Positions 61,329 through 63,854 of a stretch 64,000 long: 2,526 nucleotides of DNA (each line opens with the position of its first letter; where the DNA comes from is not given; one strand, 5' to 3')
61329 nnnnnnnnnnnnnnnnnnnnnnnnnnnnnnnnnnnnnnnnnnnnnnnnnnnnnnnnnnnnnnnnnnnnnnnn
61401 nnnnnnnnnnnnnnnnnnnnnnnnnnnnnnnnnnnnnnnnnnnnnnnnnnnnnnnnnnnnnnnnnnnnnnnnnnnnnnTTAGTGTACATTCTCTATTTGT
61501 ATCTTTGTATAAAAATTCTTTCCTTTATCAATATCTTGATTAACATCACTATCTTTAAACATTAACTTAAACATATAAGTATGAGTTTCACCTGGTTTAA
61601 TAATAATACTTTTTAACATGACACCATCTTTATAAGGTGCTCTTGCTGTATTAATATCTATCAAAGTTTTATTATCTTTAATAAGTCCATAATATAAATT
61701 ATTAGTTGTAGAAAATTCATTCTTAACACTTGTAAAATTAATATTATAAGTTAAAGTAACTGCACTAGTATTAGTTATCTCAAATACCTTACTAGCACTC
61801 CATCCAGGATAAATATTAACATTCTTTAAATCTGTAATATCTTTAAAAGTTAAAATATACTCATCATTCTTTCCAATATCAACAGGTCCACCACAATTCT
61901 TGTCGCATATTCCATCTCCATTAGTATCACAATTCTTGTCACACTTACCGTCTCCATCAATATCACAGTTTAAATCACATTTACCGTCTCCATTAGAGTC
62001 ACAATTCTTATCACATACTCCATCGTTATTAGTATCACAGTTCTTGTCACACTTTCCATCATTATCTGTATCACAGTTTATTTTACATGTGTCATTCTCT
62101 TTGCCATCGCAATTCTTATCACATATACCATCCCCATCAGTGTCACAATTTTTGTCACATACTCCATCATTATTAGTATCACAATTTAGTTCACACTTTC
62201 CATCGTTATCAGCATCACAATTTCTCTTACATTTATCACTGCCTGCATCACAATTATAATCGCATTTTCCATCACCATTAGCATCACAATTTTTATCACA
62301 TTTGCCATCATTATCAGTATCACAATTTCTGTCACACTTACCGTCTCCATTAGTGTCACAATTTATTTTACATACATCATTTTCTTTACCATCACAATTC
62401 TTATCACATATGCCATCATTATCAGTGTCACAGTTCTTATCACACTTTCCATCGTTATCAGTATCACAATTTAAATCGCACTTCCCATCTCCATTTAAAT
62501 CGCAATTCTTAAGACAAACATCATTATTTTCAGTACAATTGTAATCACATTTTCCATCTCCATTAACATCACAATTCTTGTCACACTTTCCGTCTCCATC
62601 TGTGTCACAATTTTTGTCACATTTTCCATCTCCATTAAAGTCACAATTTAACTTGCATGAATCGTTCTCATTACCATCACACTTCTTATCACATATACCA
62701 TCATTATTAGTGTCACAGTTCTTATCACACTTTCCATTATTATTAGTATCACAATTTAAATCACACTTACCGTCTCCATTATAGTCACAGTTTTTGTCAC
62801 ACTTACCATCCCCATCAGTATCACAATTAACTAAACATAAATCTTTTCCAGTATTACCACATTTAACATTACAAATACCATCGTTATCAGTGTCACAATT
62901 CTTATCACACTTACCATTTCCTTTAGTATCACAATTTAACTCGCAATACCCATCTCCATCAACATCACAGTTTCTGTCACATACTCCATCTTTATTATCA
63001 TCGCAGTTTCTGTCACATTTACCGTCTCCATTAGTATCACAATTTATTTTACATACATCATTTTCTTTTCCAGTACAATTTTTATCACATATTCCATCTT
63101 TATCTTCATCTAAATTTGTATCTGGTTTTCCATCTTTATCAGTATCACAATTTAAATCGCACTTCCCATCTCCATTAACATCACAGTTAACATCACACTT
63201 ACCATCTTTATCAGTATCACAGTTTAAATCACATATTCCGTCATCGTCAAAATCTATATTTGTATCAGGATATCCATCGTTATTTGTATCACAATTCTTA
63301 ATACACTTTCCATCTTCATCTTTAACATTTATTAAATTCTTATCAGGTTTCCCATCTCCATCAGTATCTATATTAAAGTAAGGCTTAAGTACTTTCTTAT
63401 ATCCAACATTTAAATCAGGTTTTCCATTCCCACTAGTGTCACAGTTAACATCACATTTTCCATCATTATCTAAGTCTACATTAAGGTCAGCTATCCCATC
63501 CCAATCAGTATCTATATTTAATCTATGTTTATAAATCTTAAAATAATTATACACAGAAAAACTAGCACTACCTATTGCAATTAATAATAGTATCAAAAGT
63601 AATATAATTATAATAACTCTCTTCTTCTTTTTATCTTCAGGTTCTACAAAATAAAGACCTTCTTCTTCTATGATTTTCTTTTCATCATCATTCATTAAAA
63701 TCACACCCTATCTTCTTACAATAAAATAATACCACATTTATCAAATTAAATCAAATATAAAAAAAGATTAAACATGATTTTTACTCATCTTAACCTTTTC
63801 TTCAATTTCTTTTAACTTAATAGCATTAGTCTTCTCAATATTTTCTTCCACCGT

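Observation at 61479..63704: About 45 near-perfect 12-aa Cys-Asp repeats (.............) encoded by strictly periodic 36-bp DNA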

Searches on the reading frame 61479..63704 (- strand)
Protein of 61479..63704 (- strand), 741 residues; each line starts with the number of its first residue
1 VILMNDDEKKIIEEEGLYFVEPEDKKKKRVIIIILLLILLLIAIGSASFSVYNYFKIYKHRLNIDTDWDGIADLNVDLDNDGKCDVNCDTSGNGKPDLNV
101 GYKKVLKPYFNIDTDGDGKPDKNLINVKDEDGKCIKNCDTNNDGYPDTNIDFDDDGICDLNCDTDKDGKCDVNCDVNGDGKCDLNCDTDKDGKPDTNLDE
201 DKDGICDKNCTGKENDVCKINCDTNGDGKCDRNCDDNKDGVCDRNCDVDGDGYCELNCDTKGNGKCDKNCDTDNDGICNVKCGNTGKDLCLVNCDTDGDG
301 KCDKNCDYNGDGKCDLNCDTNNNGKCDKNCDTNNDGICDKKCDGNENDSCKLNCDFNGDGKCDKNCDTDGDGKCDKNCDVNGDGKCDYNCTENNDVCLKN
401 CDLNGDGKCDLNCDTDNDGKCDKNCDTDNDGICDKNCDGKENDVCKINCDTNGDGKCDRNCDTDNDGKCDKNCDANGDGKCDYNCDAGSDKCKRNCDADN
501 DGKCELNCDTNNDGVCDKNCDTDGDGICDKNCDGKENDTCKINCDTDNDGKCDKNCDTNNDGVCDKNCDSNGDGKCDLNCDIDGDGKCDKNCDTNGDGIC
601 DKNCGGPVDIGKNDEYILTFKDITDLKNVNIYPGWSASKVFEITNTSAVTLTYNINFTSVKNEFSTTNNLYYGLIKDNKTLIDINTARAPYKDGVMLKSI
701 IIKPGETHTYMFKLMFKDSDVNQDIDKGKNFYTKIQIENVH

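Call 3: search_protein_families(library=pfam, proteins=[window:61479-63704:-], max_evalue=0.1)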
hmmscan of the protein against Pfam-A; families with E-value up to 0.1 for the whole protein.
window:61479-63704:- (741 aa): 0 families

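Call 7: search_protein_families(library=ncbifam, proteins=[window:61479-63704:-], max_evalue=1)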
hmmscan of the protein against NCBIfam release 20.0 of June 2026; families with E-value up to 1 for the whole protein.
window:61479-63704:- (741 aa): 6 families
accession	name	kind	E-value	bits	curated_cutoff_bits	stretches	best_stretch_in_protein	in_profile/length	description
NF033845.1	MSCRAMM_ClfB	exception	2.2e-28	98.7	999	4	409-597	584-771/871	MSCRAMM family adhesin clumping factor ClfB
NF033609.2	MSCRAMM_ClfA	exception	3.6e-25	87.9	1150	2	295-597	560-863/934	MSCRAMM family adhesin clumping factor ClfA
NF000535.3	MSCRAMM_SdrC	exception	4.3e-24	84.6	1700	3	384-597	694-901/963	MSCRAMM family adhesin SdrC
NF012181.0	MSCRAMM_SdrD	exception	1.8e-23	82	2500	3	384-602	1100-1318/1379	MSCRAMM family adhesin SdrD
NF004285.1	PRK05696.1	equivalog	0.047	13.5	179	1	20-49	10-39/171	flagellar basal body-associated protein FliL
NF012200.0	choice_anch_D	domain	0.13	12.8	45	1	624-682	24-83/108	choice-of-anchor D domain-containing protein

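Call 9: find_homologous_proteins(query=window:61479-63695:-, max_evalue=0.001)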
Query window:61479-63695:- (738 aa): 1185 proteins with E <= 0.001 among 8000 candidates; the best 120 are listed.
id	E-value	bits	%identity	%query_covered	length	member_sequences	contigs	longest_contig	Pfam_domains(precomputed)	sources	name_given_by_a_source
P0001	2.4e-121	425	54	46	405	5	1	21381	-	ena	-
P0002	9.3e-114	399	47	52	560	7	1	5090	-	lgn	-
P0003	2.3e-93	332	38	57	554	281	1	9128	-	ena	-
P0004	8.4e-93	330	42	61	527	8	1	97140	PF12733.14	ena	-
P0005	1.1e-91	326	41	53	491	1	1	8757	-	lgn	-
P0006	2.2e-90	322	42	53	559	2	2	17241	-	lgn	-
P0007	2.3e-90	322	45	53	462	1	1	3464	-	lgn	-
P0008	4.8e-88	314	32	99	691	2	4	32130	-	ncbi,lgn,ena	-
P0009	1.6e-86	309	43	57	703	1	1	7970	-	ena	-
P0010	2.7e-86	309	43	53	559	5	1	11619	-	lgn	-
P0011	5.9e-85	304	38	56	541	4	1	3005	-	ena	-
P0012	3.4e-84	302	47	40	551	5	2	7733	-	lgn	-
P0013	1.0e-83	300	40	58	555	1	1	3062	-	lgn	-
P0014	6.7e-83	297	39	70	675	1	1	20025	-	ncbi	-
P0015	3.0e-81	292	32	93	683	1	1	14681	-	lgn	-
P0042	1.4e-71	260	33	100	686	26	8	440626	-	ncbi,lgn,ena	-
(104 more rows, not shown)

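Call 16: search_solved_structures(query=window:61479-63695:-, max_evalue=1, show_alignments=3)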
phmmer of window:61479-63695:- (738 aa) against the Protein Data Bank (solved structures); distinct sequences matched with E-value up to 1: 0.

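Call 21: find_encoding_contigs(protein=P0001, flank=10000, max_places=2)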
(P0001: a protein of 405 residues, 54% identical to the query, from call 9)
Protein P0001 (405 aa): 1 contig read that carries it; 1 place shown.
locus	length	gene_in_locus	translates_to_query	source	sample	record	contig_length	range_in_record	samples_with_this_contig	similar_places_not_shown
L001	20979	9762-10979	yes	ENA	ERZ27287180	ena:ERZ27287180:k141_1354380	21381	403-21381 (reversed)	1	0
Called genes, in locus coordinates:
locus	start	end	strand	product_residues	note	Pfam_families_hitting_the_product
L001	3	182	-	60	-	?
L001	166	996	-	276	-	-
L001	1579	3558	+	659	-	PF22745:Nlig-Ia, PF01653:DNA_ligase_aden, PF03120:OB_DNA_ligase, PF03119:DNA_ligase_ZBD, PF12826:HHH_2, PF14520:HHH_5, PF00633:HHH (weak), PF00533:BRCT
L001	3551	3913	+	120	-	-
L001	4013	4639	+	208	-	PF13338:AbiEi_4 (weak)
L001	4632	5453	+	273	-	PF08843:AbiEii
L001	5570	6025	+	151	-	-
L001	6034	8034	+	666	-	PF00990:GGDEF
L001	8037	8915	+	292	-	PF03631:Virul_fac_BrkB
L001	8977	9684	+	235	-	-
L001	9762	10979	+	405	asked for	-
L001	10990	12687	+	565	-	-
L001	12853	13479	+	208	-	-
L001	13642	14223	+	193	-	-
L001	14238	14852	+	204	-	-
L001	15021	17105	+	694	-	PF27449:LtaS_N, PF00884:Sulfatase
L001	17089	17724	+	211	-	-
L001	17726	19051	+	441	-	PF01171:ATP_bind_3, PF11734:TilS_C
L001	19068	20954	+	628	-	PF06480:FtsH_ext (weak), PF00004:AAA, PF07728:AAA_5 (weak), PF17862:AAA_lid_3, PF01434:Peptidase_M41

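Call 22: find_encoding_contigs(protein=P0042, flank=10000, max_places=2)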
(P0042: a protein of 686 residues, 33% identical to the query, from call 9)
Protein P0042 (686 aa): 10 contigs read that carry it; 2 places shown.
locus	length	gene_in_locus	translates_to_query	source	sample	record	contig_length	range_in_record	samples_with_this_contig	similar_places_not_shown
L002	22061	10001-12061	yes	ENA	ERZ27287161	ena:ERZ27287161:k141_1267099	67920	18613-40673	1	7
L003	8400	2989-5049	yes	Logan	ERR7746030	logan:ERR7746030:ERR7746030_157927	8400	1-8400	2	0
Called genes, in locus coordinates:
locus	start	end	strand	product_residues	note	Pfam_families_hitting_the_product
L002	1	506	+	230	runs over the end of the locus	PF00528:BPD_transp_1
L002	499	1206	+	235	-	PF02463:SMC_N, PF00005:ABC_tran, PF13304:AAA_21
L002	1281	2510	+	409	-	PF02274:ADI, PF19420:DDAH_eukar (faint)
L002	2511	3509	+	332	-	PF02729:OTCace_N, PF00185:OTCace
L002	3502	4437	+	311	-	PF00696:AA_kinase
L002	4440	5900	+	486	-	PF03606:DcuC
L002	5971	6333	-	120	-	-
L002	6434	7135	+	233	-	PF00005:ABC_tran, PF13304:AAA_21 (faint)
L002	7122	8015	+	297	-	PF18075:FtsX_ECD, PF02687:FtsX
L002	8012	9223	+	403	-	PF01551:Peptidase_M23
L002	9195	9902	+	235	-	-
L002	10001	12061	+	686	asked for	-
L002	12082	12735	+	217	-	-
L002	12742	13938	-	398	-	PF00375:SDF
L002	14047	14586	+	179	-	PF02915:Rubrerythrin, PF21349:RUBY_RBDX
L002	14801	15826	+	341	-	PF02912:Phe_tRNA-synt_N, PF01409:tRNA-synt_2d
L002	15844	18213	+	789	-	PF01588:tRNA_bind, PF03483:B3_4, PF03484:B5, PF17759:tRNA_synthFbeta, PF03147:FDX-ACB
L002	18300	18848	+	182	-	-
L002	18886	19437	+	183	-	PF13098:Thioredoxin_2 (weak), PF00462:Glutaredoxin (weak)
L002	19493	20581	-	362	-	-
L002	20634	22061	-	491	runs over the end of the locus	PF08245:Mur_ligase_M, PF02875:Mur_ligase_C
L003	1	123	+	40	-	?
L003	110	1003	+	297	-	PF18075:FtsX_ECD, PF02687:FtsX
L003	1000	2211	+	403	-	PF01551:Peptidase_M23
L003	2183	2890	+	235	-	-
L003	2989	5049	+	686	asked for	-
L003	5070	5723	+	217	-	-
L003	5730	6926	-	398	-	PF00375:SDF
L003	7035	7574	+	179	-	PF02915:Rubrerythrin, PF21349:RUBY_RBDX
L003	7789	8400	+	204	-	?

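Call 28: search_protein_families(library=pfam, proteins=[L002:12082-12735:+, L001:8977-9684:+, L002:9195-9902:+], max_evalue=0.01)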
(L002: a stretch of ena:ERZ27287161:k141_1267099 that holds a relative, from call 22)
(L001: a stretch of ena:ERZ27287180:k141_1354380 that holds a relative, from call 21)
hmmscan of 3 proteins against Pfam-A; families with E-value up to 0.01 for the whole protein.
L002:12082-12735:+ (217 aa): 0 families

L001:8977-9684:+ (235 aa): 0 families

L002:9195-9902:+ (235 aa): 0 families

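Call 40: search_protein_families(library=ncbifam, proteins=[L002:12082-12732:+], max_evalue=0.1)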
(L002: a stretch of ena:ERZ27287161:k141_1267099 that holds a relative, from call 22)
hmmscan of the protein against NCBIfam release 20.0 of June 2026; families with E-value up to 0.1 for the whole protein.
L002:12082-12732:+ (217 aa): 6 families
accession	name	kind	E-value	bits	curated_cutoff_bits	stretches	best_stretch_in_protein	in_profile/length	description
TIGR02228.1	sigpep_I_arch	equivalog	2e-25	89.5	51.85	1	26-184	6-155/158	signal peptidase I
NF046067.1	SigPepSipWBacil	equivalog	5.9e-19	68.4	190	1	53-205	36-183/189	signal peptidase I SipW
TIGR02227.1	sigpep_I_bact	equivalog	0.0004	20.3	47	1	54-130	19-106/162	signal peptidase I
NF010559.0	PRK13954.1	equivalog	0.012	16.1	176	1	155-208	52-105/120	large conductance mechanosensitive channel protein MscL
TIGR01716.1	RGG_Cterm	subfamily_domain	0.035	13.8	36.9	1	3-34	65-96/220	transcriptional activator, Rgg/GadR/MutR family, C-terminal domain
NF011180.0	PRK14585.1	equivalog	0.072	13.4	191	1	2-30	7-35/137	poly-beta-1,6-N-acetyl-D-glucosamine biosynthesis protein PgaD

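Call 74: list_cluster_members(proteins=[window:61482-63695:-, L089:6070-8139:+, window:59744-61405:-])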
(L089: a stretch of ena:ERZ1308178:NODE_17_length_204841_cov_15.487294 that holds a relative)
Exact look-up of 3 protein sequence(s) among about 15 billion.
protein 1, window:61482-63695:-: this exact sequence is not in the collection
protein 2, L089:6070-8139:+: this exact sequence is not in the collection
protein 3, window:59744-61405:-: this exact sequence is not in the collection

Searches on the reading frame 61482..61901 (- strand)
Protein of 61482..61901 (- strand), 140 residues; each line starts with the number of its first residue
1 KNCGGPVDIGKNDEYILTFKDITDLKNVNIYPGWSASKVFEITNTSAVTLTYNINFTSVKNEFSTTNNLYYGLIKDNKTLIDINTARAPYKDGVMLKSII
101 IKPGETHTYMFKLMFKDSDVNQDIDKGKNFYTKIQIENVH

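Call 18: search_solved_structures(query=window:61482-61901:-, max_evalue=10, show_alignments=2)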
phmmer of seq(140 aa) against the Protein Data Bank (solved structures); distinct sequences matched with E-value up to 10: 0.

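Call 61: search_protein_families(library=pfam, proteins=[window:61482-61865:-], max_evalue=10)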
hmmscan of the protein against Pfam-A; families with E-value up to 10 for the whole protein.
seq(128 aa): 4 families
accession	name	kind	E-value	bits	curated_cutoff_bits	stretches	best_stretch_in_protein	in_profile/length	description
PF07732.21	Cu-oxidase_3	-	0.026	15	21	1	65-101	47-87/119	Multicopper oxidase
PF24291.1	Ig_CFAP65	-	0.043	14.1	27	1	3-49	7-53/121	Cilia- and flagella-associated protein 65-like, Ig-like domain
PF22544.2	HYDIN_VesB_CFA65-like_Ig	-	0.05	14.3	25.5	1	5-56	3-54/100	HYDIN/CFA65/VesB-like, Ig-like domain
PF22073.2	Cep192_D4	-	0.1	13.2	35.5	1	21-94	19-98/112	Cep192 domain 4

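Call 70: search_solved_structures(query=A5, max_evalue=10, show_alignments=1)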
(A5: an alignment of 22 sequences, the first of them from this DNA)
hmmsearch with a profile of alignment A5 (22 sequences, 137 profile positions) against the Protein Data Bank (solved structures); distinct sequences matched with E-value up to 10: 9.
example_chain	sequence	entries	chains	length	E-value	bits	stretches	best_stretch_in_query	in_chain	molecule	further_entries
7as6_A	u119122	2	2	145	0.084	15.9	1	19-59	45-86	Synaptotagmin-1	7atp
4v7h_BH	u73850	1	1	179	0.18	14.8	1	54-120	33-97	60S ribosomal protein L9(A)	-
6qt0_F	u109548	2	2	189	0.2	14.7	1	54-120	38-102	60S ribosomal protein L9-A | RPL9A isoform 1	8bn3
6i7o_AD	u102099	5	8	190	0.2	14.7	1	54-120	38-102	60S ribosomal protein L9-A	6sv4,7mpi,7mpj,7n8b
3j16_F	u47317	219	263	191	0.2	14.6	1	54-120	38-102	60S ribosomal protein L6 | 60S ribosomal protein L9 | 60S ribosomal protein L9-A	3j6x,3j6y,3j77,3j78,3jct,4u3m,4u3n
9esh_X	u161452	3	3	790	0.31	14.1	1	86-132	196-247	Pre-mRNA-splicing factor cwf3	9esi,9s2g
6woo_H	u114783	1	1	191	0.43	13.6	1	54-120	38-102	uL6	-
5eo2_A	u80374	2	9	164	0.52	13.3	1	35-67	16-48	thioesterase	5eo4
7r81_K1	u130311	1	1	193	0.56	13.2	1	82-125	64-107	60S ribosomal protein L9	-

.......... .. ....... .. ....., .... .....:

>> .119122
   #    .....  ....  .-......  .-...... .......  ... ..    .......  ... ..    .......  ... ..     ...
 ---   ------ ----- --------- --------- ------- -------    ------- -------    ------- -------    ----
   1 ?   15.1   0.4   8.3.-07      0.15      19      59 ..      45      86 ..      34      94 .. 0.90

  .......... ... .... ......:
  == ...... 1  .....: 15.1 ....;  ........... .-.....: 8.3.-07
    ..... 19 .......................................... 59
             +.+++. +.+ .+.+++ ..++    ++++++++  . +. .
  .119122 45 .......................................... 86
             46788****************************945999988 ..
